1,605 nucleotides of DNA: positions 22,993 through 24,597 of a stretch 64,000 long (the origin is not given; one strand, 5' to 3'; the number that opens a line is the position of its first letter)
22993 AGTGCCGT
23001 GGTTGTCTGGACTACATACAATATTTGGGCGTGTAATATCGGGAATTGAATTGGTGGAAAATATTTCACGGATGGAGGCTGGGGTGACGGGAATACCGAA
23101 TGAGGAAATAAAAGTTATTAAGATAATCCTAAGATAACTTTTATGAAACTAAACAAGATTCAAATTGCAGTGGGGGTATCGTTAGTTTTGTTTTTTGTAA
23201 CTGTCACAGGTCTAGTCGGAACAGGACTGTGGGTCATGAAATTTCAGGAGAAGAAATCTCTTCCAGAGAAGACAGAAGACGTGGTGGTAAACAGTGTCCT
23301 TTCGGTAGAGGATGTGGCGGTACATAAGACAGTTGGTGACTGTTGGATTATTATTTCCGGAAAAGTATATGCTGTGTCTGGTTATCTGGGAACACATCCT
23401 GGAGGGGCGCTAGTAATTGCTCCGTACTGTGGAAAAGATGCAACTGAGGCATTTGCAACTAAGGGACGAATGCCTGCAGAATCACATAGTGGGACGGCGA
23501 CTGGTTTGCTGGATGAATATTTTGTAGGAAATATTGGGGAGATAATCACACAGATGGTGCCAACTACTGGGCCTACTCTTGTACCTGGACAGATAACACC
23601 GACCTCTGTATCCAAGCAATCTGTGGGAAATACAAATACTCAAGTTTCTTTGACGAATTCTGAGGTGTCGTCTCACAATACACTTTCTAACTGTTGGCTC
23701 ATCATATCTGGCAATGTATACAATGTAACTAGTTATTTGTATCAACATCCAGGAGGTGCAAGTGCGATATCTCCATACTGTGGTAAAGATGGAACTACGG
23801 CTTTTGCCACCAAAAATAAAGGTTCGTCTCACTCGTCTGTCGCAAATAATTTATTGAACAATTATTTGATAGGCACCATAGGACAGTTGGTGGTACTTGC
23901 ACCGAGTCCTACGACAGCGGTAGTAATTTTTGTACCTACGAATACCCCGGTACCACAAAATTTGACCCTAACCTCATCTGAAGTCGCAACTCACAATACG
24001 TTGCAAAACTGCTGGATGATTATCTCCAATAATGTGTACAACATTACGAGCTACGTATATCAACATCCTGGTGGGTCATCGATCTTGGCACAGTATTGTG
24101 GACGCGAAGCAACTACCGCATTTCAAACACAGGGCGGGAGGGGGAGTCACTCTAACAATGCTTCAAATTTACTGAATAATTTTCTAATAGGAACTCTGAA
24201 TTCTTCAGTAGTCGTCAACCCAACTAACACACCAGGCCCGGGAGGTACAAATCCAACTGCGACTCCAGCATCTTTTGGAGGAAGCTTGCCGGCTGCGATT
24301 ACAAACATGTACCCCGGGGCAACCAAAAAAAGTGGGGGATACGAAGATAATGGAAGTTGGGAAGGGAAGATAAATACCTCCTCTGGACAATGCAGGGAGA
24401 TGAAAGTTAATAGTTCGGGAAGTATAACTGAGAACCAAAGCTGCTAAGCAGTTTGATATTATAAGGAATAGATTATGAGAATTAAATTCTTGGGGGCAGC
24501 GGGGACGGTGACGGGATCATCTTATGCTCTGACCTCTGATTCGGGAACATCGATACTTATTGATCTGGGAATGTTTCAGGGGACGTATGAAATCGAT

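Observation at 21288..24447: Ferric-reductase-like flavocytochrome gene divergent from a gene for a membrane-anchored triple cytochrome b5 protein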

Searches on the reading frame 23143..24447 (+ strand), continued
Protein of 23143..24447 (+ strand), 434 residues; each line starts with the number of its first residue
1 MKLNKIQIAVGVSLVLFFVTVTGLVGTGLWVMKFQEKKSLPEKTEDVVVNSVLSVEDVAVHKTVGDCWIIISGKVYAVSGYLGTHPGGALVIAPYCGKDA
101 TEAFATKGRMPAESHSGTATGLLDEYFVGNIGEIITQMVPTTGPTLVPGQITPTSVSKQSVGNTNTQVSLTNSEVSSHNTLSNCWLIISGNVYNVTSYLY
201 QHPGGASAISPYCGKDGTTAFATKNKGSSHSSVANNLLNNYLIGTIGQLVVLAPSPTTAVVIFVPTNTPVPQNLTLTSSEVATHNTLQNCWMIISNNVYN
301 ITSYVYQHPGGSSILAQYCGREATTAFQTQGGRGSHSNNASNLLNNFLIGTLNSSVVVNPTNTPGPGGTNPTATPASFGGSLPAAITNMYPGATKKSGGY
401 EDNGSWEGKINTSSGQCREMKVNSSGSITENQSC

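Call 85: search_protein_families(library=pfam, alignment_id=A6, max_evalue=0.00001)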
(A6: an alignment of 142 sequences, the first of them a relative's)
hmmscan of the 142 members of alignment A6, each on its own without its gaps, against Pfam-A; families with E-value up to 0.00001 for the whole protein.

A. member 1, L002:2243-2917:- (224 aa): 2 families
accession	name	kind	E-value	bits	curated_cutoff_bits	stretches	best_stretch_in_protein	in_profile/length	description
PF00072.30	Response_reg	-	1.3e-31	109.5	30.2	1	2-112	1-111/111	Response regulator receiver domain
PF00486.34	Trans_reg_C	-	6.9e-25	87.4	26.2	1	148-220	4-77/77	Transcriptional regulatory protein, C terminal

B. families by the number of members that match (of 142 scanned): 181 families (the first 25 are shown)
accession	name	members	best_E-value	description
PF01926.29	MMR_HSR1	6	1.7e-23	50S ribosome-binding GTPase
PF00009.33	GTP_EFTU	5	8.9e-53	Elongation factor Tu GTP binding domain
PF21018.2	BipA_C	5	3.4e-40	TypA/BipA C-terminal domain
PF00702.32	Hydrolase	5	5.5e-37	haloacid dehalogenase-like hydrolase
PF00679.30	EFG_C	5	2.6e-20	Elongation factor G C-terminus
PF03144.31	GTP_EFTU_D2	5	2.7e-12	Elongation factor Tu domain 2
PF22042.2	EF-G_D2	5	3e-11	Elongation factor G domain 2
PF00122.25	E1-E2_ATPase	4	1.1e-61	E1-E2 ATPase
PF00271.37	Helicase_C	4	9.3e-30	Helicase conserved C-terminal domain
PF00689.26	Cation_ATPase_C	4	8.9e-23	Cation transporting ATPase, C-terminus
PF04851.21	ResIII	4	3.6e-13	Type III restriction enzyme, res subunit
PF13246.12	Cation_ATPase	4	2.9e-10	Cation transport ATPase (P-type)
PF00005.33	ABC_tran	3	1.2e-46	ABC transporter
PF01229.23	Glyco_hydro_39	3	6.4e-27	Glycosyl hydrolases family 39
PF00561.26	Abhydrolase_1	3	2.4e-23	alpha/beta hydrolase fold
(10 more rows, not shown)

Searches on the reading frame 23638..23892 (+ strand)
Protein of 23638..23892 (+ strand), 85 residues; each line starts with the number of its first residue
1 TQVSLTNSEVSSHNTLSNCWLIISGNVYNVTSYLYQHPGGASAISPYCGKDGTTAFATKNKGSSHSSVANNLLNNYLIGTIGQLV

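Call 32: search_solved_structures(query=window:23638-23892:+, max_evalue=0.001, show_alignments=4)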
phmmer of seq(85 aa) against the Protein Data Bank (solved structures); distinct sequences matched with E-value up to 0.001: 53.
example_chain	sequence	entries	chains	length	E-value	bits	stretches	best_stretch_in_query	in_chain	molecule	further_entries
1cxy_A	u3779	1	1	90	8.6e-19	70.5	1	6-84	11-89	CYTOCHROME B5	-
2ibj_A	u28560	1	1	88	3e-12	49.6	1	5-81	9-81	Cytochrome b5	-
3ner_A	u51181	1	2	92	1.3e-11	47.7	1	8-81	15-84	Cytochrome b5 type B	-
4b8n_A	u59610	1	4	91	1.9e-11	47.1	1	5-57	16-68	CYTOCHROME B5-HOST ORIGIN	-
3lf5_A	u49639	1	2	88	2.2e-11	46.9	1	3-70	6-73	Cytochrome b5 reductase 4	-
1b5m_A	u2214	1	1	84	5.6e-11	45.6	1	8-81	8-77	CYTOCHROME B5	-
3mus_A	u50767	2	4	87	6.2e-11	45.5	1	8-81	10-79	Cytochrome b5 type B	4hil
1eue_A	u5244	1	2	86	9.7e-11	44.9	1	8-81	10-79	CYTOCHROME B5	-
2i89_A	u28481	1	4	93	9.8e-11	44.8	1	8-81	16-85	Cytochrome b5 type B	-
1awp_A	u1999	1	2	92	1e-10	44.8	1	8-81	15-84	CYTOCHROME B5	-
1icc_A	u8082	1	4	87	1.2e-10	44.6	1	8-81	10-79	CYTOCHROME B5 OUTER MITOCHONDRIAL MEMBRANE ISOFORM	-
3ks0_A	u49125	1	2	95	2.9e-10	43.4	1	5-57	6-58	Cytochrome b2, mitochondrial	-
3ozz_B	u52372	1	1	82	3.3e-10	43.2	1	6-81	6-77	Cytochrome b5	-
4hin_A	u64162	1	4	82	4.4e-10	42.8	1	6-81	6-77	Cytochrome b5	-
1m20_A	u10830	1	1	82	8e-10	41.9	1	6-81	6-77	Cytochrome b5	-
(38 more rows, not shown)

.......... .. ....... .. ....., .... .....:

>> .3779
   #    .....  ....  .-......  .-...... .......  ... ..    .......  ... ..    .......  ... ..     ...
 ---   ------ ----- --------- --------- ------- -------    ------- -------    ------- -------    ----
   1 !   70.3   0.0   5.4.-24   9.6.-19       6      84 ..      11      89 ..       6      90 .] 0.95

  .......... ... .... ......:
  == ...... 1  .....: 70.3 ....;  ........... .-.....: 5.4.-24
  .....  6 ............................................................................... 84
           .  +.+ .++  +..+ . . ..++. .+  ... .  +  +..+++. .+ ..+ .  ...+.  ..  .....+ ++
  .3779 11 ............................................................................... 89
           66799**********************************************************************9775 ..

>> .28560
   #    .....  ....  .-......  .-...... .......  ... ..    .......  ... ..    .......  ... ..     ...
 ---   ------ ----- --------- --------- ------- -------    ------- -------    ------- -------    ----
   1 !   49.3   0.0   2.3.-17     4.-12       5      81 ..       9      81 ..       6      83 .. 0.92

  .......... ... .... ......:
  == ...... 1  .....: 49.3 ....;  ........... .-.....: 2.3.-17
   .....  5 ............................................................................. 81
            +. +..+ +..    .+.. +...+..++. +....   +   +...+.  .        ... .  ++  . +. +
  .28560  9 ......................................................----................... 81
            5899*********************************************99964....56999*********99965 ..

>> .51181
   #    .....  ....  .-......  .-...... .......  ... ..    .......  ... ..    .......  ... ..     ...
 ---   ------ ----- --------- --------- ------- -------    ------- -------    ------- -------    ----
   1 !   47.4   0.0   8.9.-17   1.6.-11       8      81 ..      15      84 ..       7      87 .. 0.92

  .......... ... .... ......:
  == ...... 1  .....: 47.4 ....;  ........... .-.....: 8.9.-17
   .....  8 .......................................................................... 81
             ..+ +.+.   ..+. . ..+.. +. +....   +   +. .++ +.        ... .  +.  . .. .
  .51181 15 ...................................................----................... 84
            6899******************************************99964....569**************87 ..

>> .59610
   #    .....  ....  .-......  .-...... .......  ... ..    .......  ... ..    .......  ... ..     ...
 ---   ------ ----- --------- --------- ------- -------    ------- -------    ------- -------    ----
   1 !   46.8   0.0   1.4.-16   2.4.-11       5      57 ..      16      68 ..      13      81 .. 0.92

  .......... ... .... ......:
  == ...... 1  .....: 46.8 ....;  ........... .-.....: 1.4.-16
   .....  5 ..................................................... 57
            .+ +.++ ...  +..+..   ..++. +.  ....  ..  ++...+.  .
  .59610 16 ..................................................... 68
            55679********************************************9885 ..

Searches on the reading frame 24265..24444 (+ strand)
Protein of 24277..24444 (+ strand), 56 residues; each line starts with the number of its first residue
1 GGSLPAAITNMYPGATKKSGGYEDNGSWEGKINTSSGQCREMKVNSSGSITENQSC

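Call 40: search_protein_families(library=pfam, proteins=[window:24277-24444:+], max_evalue=10)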
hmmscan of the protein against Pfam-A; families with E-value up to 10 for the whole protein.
seq(56 aa): 0 families

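Call 56: predict_structure(alignment_id=A4)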
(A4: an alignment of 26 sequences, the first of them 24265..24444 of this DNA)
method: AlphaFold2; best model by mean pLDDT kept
length: 60 residues; sequences in the alignment: 26
mean_pLDDT: 85.7   pTM: 0.64
mean pLDDT of the five models: 85.7, 85.1, 85.1, 84.9, 84.3
residues with pLDDT >= 90: 37; 70-90: 17; 50-70: 1; < 50: 5
segments of 3 or more residues with pLDDT < 50: 1-5
pLDDT, mean of each block of 10 residues (from residue 1): 59 90 90 92 92 92
secondary structure, 60 per line:
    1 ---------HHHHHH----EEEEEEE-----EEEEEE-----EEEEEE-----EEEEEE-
elements in order: H10-15 E20-26 E32-37 E43-48 E54-59

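Call 75: search_protein_representatives(alignment_id=A4)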
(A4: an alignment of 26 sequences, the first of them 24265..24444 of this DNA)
Query: 26 sequences, 56 profile positions. Proteins with E-value up to 0.001 (for the whole library): 178; up to 1e-10: 55; up to 1e-30: 0. The best 150 are listed.
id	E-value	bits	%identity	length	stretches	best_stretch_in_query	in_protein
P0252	6.8e-24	99.6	-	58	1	1-56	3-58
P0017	2.9e-23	97.6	-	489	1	2-56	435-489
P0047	5.8e-23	96.6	-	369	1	2-56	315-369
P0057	7.3e-23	96.3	-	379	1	1-56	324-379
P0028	3.1e-22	94.3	-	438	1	2-56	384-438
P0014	5.1e-22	93.6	-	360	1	2-56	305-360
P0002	5.6e-22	93.5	-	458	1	1-56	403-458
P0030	1.0e-21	92.6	-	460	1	1-56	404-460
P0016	1.8e-21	91.8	-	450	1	2-56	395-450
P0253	2.9e-21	91.2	-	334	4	8-52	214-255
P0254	3.0e-21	91.1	-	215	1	2-56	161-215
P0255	4.7e-21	90.5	-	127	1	1-56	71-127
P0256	6.8e-21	90.0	-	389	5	9-35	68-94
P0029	6.8e-21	90.0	-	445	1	2-56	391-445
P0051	7.1e-21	89.9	-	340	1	3-56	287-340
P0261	2.2e-18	82.0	-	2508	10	3-46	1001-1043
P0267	2.1e-15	72.4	-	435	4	8-49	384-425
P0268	1.1e-14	70.2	-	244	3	8-35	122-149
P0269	1.2e-14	70.0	-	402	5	7-40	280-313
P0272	1.7e-13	66.3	-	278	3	7-54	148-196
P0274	1.0e-12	63.8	-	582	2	7-46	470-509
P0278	7.1e-12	61.1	-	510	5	23-51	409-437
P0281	9.6e-11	57.5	-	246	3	7-51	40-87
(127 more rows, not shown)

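Call 76: search_protein_families(library=pfam, proteins=[P0253, P0256, P0261, P0267, P0268, P0269, P0272, P0274, P0278, P0281], max_evalue=0.01)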
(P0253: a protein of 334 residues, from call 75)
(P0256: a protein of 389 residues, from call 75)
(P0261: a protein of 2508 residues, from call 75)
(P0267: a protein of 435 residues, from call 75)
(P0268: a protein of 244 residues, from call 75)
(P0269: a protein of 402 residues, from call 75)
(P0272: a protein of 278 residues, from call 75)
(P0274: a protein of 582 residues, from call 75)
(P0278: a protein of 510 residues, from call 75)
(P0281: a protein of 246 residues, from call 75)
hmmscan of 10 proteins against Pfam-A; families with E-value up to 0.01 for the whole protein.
P0253 (334 aa): 13 families
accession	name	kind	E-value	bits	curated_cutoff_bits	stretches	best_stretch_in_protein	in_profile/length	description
PF11396.14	PepSY_like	-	1.2e-48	163.7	28.3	4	49-105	28-83/83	Putative beta-lactamase-inhibitor-like, PepSY-like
PF19686.4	DUF6188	-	6.2e-11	43.1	27.1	0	143-175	63-95/121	Family of unknown function (DUF6188)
PF17516.8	ProQ_C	-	6.1e-09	35.6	23.3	0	71-100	21-47/51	ProQ C-terminal domain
PF03799.20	FtsQ_DivIB_C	-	2.1e-07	32.2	21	0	217-250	55-84/114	Cell division protein FtsQ/DivIB, C-terminal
PF06988.16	NifT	-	1.7e-06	28.1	22.6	0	291-325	16-50/64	NifT/FixU protein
PF10262.15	Rdx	-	1.9e-06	28.4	22.6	0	214-241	22-50/74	Rdx family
PF06268.19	Fascin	-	2e-06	28.3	23.1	0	74-107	55-88/108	Fascin domain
PF23896.1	DUF7244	-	1.1e-05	25.9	27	0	303-332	23-52/57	Domain of unknown function (DUF7244)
PF02736.25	Myosin_N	-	0.0002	21.5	27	0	299-326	18-42/45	Myosin N-terminal SH3-like domain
PF17784.7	Sulfotransfer_4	-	0.00033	21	22.8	0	203-231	71-100/215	Sulfotransferase domain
PF10387.14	DUF2442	-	0.00078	20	23.9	0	80-103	7-30/72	Protein of unknown function (DUF2442)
PF24012.1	DUF7326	-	0.0025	18.6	27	0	125-159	26-60/76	Family of unknown function (DUF7326)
PF16597.10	Thyroglob_assoc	-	0.0064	17.3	27.2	0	192-220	13-41/61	Thyroglobulin_1 repeat associated disordered domain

P0256 (389 aa): 18 families
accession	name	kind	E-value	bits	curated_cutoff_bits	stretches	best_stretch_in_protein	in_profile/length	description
PF11396.14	PepSY_like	-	3.1e-49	165.6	28.3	5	256-306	33-82/83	Putative beta-lactamase-inhibitor-like, PepSY-like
PF19686.4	DUF6188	-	2.7e-08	34.6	27.1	0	139-166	62-89/121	Family of unknown function (DUF6188)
PF01176.25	eIF-1a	-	1.5e-07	31.4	30.2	0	214-239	9-35/64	Translation initiation factor 1A / IF-1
PF22638.1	FlgK_D1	-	1e-05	25.7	28.6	0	215-250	126-161/233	Flagellar hook-associated protein FlgK helical domain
PF07679.22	I-set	-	2.3e-05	24.8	23.7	0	138-159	54-75/90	Immunoglobulin I-set domain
PF07686.23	V-set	-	0.00048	20.7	26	0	136-166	69-99/109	Immunoglobulin V-set domain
PF23896.1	DUF7244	-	0.00049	20.6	27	0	83-107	27-51/57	Domain of unknown function (DUF7244)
PF13780.11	DUF4176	-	0.00049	20.5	25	0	197-214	32-49/74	Domain of unknown function (DUF4176)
PF13229.12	Beta_helix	-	0.00052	20.1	25.9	0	137-236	6-108/158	Right handed beta helix region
PF22898.2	NOMO1-like_1st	-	0.00053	20.5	27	0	196-250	24-79/85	BOS complex subunit NOMO1-like, first beta sandwich domain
PF18843.6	LPD28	-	0.00066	19.7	27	0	128-169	46-87/97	Large polyvalent protein associated domain 28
PF13927.12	Ig_3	-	0.00076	20.4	30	0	261-293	50-78/78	Immunoglobulin domain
PF06268.19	Fascin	-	0.00098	19.7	23.1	0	336-381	43-88/108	Fascin domain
PF04773.18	FecR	-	0.001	19.9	24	0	150-207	6-59/97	FecR protein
PF10387.14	DUF2442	-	0.0022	18.6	23.9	0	147-170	4-27/72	Protein of unknown function (DUF2442)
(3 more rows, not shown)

P0261 (2508 aa): 4 families
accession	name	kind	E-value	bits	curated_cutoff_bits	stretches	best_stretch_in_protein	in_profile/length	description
PF13585.12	CHU_C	-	1.4e-17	64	27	1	2422-2502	3-83/86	CHU_C Type IX secretion signal domain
PF19153.5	DUF5835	-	6.5e-06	26.5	27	0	1013-1034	21-42/53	Family of unknown function (DUF5835)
PF07660.19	STN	-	0.00013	22.2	28.4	0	1004-1019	35-50/52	Secretin and TonB N terminus short domain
PF16480.10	DUF5057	-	0.0012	18.7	27.9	1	131-179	331-378/378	Domain of unknown function (DUF5057)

P0267 (435 aa): 1 family
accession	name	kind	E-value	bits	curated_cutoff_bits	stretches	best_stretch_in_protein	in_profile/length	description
PF11396.14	PepSY_like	-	1e-31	109.5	28.3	4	58-145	4-83/83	Putative beta-lactamase-inhibitor-like, PepSY-like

P0268 (244 aa): 4 families
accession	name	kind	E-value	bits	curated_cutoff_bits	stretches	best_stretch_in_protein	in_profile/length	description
PF11396.14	PepSY_like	-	1.1e-31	109.4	28.3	3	77-162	2-82/83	Putative beta-lactamase-inhibitor-like, PepSY-like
PF10411.14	DsbC_N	-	9e-08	32.1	25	1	47-99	7-56/70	Disulfide bond isomerase protein N-terminal domain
PF19686.4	DUF6188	-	0.0001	23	27.1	0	210-241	64-95/121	Family of unknown function (DUF6188)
PF03413.25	PepSY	-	0.0018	19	24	0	48-93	5-50/60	Peptidase propeptide and YPEB domain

P0269 (402 aa): 1 family
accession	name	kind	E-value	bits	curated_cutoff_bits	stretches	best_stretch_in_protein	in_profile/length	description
PF11396.14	PepSY_like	-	1.9e-15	57.4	28.3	0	264-324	26-81/83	Putative beta-lactamase-inhibitor-like, PepSY-like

P0272 (278 aa): 6 families
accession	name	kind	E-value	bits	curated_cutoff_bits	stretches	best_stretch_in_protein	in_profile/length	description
PF03413.25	PepSY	-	4.9e-13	49.6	24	3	219-264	4-51/60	Peptidase propeptide and YPEB domain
PF13670.12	PepSY_2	-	1.2e-12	48.1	24.3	1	223-265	33-75/83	Peptidase propeptide and YPEB domain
PF11797.14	WxLIP_HBD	-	9.3e-05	22.8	28.9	0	243-272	104-132/138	WxL Interacting Protein, host binding domain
PF19686.4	DUF6188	-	0.0003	21.5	27.1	0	187-267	32-97/121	Family of unknown function (DUF6188)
PF24962.1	DUF7767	-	0.0006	20.3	27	0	69-92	31-54/95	Domain of unknown function (DUF7767)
PF20260.4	PUA_4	-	0.0024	18.4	23.9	0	242-262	27-47/48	RNA methyltransferase PUA domain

P0274 (582 aa): 1 family
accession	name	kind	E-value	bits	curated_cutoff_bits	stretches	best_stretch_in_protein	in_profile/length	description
PF11396.14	PepSY_like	-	1.8e-28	99.1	28.3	3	222-305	10-82/83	Putative beta-lactamase-inhibitor-like, PepSY-like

P0278 (510 aa): 11 families
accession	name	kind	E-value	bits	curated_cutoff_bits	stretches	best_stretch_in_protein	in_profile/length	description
PF03413.25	PepSY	-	3.2e-61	203.9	24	6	453-506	1-58/60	Peptidase propeptide and YPEB domain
PF13670.12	PepSY_2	-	7.2e-25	87.2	24.3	4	456-506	31-81/83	Peptidase propeptide and YPEB domain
PF13218.11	DUF4026_N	-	6.7e-07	29.9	27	0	401-438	28-67/147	Protein of unknown function (DUF4026) N-terminal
PF20346.3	DUF6641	-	1.1e-05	25.9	27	0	409-440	90-121/143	Family of unknown function (DUF6641)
PF01336.31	tRNA_anti-codon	-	8e-05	22.9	27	0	467-494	12-39/75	OB-fold nucleic acid binding domain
PF12693.12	GspL_C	-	9.2e-05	22.8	29.6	0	125-174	70-119/158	GspL periplasmic domain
PF14125.13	DUF4292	-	9.4e-05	22.6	23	0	326-368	105-147/209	Domain of unknown function (DUF4292)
PF15976.11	CooC_C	-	0.00017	22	29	0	374-442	11-76/93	CS1-pili formation C-terminal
PF17215.9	Rrp44_S1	-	0.00074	19.9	23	0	146-201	30-86/89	S1 domain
PF03633.20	Glyco_hydro_65C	-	0.0012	19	22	0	406-427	42-62/62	Glycosyl hydrolase family 65, C-terminal domain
PF11485.14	STK_08120-like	-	0.0054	17.3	21.6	0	328-445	36-125/136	STK_08120-like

P0281 (246 aa): 5 families
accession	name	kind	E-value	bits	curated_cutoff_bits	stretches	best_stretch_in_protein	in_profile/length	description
PF11396.14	PepSY_like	-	2.4e-14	53.8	28.3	1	27-86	29-81/83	Putative beta-lactamase-inhibitor-like, PepSY-like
PF03413.25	PepSY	-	2.3e-13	50.7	24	1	37-80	6-49/60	Peptidase propeptide and YPEB domain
PF13028.12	DUF3889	-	1.9e-10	41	25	1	25-82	15-77/93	Protein of unknown function (DUF3889)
PF23801.1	DUF7177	-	0.00021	21.9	27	0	133-152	50-69/83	Family of unknown function (DUF7177)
PF15915.11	BAT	-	0.0082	16.4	25.8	0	28-60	115-147/156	GAF and HTH_10 associated domain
